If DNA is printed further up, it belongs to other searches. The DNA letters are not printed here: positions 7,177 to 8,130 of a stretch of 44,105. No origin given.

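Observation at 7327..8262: Orphan Cas6/Cmx6-like protein, coupled to a 92-aa unknown ORF, with no CRISPR array or other cas genes in 44 kb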

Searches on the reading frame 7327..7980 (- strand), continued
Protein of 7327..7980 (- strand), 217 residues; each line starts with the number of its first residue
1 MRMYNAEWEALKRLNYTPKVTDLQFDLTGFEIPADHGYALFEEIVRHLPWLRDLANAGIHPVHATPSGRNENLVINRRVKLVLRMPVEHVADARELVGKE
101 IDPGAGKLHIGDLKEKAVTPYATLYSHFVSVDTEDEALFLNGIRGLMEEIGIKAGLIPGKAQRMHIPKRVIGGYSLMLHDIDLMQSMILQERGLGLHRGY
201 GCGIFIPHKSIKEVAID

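Call 98: find_encoding_contigs(protein=P0288, flank=9000, max_places=2)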
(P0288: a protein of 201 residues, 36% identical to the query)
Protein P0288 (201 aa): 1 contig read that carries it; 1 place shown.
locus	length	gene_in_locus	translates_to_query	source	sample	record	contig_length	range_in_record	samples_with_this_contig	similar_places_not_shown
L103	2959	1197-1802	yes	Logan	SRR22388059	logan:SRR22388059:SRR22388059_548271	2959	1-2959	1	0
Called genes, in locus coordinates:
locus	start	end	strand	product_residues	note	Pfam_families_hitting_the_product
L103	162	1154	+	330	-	PF13280:WYL, PF25583:WCX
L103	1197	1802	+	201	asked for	PF09559:Cas6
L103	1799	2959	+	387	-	?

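Call 99: find_encoding_contigs(protein=P0329, flank=9000, max_places=2)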
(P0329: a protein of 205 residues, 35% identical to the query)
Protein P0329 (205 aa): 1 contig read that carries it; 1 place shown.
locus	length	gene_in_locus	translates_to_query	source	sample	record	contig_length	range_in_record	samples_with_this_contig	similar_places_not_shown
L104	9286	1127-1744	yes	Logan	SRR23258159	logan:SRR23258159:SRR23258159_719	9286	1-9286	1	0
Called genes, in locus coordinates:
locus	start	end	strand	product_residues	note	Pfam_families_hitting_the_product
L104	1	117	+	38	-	?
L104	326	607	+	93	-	PF02604:PhdYeFM_antitox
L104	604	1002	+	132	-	PF01850:PIN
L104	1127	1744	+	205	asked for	PF09559:Cas6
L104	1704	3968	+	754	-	PF18019:Cas3_HD, PF01966:HD (weak), PF22590:Cas3-like_C_2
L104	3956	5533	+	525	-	PF27372:DevT_N, PF27281:DevT_C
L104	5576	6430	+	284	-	PF01905:DevR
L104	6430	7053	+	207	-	PF09704:Cas_Cas5d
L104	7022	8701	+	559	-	PF01930:Cas_Cas4, PF12705:PDDEXK_1, PF01867:Cas_Cas1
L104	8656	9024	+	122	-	PF09827:CRISPR_Cas2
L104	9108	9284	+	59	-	?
